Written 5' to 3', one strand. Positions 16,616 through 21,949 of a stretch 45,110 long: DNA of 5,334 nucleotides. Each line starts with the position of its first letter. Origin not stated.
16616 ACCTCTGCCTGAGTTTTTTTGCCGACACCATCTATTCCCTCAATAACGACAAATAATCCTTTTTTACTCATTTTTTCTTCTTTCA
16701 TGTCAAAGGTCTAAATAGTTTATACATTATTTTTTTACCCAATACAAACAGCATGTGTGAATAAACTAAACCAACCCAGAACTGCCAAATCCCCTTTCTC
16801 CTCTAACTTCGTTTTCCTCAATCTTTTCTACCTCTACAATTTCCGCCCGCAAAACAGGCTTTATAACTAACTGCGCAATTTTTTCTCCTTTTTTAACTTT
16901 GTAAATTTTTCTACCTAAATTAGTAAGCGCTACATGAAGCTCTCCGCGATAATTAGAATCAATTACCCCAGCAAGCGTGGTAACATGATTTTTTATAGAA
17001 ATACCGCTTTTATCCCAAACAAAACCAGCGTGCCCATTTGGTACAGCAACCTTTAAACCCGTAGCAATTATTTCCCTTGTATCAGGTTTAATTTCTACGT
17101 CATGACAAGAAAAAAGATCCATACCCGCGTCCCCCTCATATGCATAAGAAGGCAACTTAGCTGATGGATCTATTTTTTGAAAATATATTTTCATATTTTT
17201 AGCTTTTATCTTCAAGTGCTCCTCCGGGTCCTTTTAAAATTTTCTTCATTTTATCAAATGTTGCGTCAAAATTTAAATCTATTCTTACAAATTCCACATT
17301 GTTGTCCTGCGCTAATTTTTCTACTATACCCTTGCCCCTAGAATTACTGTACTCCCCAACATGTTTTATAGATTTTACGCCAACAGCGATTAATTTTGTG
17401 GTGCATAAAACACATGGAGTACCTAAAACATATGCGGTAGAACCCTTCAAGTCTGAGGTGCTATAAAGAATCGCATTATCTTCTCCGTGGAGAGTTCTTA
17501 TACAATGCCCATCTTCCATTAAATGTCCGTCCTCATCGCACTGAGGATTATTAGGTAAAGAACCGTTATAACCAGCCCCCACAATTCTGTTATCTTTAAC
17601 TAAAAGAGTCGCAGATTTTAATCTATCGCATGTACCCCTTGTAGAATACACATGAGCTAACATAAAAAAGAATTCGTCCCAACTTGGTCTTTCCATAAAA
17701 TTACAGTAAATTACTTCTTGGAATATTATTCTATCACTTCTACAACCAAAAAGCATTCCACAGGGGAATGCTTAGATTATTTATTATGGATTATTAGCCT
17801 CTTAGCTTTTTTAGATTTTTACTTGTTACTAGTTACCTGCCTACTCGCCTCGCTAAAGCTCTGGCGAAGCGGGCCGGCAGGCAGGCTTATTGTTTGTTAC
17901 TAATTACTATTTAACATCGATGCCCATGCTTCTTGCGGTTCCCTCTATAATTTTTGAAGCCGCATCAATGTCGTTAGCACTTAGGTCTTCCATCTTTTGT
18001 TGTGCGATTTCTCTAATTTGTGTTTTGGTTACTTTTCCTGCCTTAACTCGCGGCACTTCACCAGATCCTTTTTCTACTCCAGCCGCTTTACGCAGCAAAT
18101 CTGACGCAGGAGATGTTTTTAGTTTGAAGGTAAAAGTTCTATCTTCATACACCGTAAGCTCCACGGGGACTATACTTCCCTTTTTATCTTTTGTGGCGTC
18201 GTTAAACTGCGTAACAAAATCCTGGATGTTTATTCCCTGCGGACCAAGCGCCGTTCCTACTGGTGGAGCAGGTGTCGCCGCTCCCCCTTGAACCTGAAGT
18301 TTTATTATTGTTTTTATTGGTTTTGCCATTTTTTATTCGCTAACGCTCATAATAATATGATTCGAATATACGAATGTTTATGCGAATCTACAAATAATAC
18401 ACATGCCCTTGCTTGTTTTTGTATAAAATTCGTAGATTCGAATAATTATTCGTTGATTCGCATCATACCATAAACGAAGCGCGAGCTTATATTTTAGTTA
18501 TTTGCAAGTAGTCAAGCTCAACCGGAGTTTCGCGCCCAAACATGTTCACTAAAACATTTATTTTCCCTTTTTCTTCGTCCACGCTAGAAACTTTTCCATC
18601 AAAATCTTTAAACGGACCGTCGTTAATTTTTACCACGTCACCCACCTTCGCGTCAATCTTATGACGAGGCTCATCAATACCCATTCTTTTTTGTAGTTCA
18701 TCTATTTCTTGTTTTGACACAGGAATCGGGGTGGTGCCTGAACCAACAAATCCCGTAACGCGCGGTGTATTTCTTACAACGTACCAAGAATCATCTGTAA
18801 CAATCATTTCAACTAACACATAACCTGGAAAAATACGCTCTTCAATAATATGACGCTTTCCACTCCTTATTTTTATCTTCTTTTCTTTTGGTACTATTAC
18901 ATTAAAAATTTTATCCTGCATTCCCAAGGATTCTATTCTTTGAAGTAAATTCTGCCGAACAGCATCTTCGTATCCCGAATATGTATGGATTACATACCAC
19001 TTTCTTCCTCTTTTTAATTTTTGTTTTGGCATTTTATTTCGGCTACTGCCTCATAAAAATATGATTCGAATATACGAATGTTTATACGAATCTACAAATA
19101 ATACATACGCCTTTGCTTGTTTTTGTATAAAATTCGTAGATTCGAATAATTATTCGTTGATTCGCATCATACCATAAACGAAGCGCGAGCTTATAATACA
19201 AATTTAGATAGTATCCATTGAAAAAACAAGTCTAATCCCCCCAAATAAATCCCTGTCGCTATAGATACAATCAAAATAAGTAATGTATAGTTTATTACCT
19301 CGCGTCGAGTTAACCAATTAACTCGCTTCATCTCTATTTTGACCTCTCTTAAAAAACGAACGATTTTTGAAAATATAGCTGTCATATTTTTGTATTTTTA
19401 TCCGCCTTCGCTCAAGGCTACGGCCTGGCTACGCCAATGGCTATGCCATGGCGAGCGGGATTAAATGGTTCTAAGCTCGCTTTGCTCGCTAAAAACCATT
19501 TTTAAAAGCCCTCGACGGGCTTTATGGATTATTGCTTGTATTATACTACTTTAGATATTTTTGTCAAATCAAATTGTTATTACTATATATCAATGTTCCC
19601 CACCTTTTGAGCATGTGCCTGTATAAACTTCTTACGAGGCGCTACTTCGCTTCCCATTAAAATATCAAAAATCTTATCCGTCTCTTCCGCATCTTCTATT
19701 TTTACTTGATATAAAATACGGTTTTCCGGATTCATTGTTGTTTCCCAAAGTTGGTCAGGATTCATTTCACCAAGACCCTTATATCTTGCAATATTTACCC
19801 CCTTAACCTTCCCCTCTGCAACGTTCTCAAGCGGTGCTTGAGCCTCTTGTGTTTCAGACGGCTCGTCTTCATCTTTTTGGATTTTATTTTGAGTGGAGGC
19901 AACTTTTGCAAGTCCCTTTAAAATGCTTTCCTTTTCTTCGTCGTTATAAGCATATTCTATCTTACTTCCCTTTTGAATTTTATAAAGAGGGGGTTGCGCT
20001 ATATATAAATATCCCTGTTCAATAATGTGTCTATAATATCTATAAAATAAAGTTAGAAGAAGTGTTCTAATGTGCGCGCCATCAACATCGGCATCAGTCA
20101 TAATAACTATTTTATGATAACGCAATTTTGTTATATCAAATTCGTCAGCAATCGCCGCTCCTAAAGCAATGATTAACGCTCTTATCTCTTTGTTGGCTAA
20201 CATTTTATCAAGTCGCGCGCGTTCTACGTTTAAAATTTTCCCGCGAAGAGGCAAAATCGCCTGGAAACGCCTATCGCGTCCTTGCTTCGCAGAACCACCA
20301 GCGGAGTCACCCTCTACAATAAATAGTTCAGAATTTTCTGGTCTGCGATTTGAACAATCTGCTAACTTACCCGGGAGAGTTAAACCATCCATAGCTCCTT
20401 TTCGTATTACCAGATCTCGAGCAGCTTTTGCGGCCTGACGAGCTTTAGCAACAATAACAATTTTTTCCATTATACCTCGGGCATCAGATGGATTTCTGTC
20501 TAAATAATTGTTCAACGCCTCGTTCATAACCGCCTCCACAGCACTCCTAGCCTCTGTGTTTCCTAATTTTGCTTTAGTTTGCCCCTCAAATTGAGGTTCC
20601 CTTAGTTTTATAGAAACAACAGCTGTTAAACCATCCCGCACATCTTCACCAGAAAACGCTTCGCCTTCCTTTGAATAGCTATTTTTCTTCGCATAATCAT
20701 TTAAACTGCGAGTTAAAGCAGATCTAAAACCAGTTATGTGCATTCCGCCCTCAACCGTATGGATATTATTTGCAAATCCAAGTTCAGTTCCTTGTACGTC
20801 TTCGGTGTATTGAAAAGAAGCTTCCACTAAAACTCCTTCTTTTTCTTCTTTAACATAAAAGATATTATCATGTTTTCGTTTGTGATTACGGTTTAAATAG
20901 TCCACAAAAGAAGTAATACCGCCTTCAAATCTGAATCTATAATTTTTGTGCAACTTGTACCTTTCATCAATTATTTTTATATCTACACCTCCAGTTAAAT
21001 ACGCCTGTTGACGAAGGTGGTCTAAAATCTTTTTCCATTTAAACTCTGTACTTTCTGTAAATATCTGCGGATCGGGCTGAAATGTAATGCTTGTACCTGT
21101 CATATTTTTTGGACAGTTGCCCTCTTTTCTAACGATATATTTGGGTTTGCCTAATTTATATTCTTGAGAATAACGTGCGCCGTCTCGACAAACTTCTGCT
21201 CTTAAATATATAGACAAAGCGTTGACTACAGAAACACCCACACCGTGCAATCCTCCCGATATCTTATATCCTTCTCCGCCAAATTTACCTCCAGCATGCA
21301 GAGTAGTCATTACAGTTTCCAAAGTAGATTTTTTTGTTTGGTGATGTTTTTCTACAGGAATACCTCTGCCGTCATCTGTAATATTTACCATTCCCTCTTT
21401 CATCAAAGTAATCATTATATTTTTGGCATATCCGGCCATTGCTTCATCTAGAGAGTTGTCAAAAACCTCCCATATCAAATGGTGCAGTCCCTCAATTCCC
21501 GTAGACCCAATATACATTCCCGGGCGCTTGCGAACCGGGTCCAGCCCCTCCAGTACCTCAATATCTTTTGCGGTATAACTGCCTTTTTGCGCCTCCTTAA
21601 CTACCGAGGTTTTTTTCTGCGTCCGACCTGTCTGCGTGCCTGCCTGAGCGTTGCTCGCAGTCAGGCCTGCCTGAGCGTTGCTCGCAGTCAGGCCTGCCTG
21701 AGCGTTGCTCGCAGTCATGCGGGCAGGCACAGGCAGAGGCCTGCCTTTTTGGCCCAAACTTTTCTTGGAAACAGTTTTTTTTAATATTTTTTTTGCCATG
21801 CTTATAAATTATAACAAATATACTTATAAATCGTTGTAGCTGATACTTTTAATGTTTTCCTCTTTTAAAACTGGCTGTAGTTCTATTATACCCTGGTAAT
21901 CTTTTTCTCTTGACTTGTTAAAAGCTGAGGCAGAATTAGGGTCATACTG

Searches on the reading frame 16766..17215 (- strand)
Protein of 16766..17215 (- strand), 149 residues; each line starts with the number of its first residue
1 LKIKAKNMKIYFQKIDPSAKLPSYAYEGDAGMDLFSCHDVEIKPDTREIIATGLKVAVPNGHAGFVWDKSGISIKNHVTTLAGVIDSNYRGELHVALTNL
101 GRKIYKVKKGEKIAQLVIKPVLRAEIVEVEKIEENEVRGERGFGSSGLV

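Call 66: search_protein_families(library=pfam, proteins=[window:16766-17215:-], max_evalue=0.01)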
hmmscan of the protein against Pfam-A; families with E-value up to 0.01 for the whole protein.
window:16766-17215:- (149 aa): 2 families
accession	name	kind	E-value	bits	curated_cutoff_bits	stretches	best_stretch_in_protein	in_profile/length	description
PF00692.24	dUTPase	-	8.8e-32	110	22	1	19-147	3-129/129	dUTPase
PF22769.1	DCD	-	5e-07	30.4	27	1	41-119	72-151/153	dCTP deaminase-like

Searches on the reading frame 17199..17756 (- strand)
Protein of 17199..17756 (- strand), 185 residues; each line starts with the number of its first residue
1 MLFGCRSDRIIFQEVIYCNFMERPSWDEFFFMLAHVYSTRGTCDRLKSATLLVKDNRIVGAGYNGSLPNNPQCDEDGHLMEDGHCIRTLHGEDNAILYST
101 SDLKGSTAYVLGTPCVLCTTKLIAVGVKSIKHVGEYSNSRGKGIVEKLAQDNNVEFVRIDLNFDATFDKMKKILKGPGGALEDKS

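Call 66: search_protein_families(library=pfam, proteins=[window:17199-17756:-], max_evalue=0.01)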
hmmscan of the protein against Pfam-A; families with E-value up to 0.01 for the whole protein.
window:17199-17756:- (185 aa): 2 families
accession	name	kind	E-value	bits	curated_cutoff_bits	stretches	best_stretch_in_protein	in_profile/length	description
PF00383.29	dCMP_cyt_deam_1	-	2.2e-12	47.2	25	1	25-130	2-98/102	Cytidine and deoxycytidylate deaminase zinc-binding region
PF14437.12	MafB19-deam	-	7.9e-09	36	27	1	25-176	2-136/142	MafB19-like deaminase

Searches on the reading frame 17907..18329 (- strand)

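Call 66: search_protein_families(library=pfam, proteins=[window:17907-18329:-], max_evalue=0.01)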
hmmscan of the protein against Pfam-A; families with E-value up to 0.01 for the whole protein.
window:17907-18329:- (140 aa): 2 families
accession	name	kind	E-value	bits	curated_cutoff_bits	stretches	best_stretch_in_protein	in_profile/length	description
PF03946.19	Ribosomal_L11_N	-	8.4e-27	93.2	32.9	1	9-66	1-58/58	Ribosomal protein L11, N-terminal domain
PF00298.24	Ribosomal_L11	-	8.5e-26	90.6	21.4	1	71-139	1-69/69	Ribosomal protein L11, RNA binding domain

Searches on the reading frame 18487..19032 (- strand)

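Call 67: search_protein_families(library=pfam, proteins=[window:18487-19032:-], max_evalue=0.01)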
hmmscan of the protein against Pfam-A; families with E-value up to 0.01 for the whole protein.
window:18487-19032:- (181 aa): 3 families
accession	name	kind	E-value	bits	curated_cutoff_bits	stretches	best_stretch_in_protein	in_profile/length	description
PF02357.24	NusG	-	9.3e-31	106.6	22.2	1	11-113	2-92/93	Transcription termination factor nusG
PF00467.35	KOW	-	1.2e-06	28.5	22.3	1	130-158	1-29/32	KOW motif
PF23284.2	KOW2_Spt5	-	0.0085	16.4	28.9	0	131-180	2-49/50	Transcription elongation factor SPT5, second KOW domain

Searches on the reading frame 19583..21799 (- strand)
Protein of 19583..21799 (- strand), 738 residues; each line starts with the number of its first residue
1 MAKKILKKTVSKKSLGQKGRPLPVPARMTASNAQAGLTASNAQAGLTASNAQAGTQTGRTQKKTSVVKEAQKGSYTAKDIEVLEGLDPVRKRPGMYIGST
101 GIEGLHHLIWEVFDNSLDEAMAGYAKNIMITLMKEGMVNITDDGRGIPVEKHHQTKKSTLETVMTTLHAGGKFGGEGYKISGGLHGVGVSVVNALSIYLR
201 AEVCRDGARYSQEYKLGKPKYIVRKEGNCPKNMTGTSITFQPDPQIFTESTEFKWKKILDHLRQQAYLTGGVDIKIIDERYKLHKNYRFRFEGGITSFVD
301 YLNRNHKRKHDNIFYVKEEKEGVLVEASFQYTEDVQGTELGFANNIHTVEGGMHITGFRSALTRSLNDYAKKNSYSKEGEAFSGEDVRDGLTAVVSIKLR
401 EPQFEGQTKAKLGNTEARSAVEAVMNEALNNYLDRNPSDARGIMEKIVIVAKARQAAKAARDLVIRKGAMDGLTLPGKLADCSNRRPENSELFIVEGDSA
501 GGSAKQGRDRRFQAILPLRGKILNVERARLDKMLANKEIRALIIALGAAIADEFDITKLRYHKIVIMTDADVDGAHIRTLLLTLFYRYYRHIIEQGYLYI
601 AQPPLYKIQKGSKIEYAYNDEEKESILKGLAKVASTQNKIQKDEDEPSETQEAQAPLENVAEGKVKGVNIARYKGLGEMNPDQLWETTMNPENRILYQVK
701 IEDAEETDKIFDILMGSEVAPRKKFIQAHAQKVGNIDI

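Call 11: search_protein_families(library=pfam, proteins=[window:19583-21799:-])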
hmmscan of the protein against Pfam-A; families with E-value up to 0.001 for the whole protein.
window:19583-21799:- (738 aa): 4 families
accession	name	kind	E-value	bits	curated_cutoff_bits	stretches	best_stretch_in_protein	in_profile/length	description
PF00204.31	DNA_gyraseB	-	8.8e-55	185.3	27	1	294-462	1-172/173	DNA gyrase B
PF00986.26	DNA_gyraseB_C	-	3.5e-31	107.6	29.8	1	666-727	2-63/63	DNA gyrase B subunit, carboxyl terminus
PF01751.28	Toprim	-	6.9e-19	68.3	23.1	1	491-602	1-95/96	Toprim domain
PF02518.31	HATPase_c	-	2.4e-12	47.7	26.4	1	103-205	4-93/111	Histidine kinase-, DNA gyrase B-, and HSP90-like ATPase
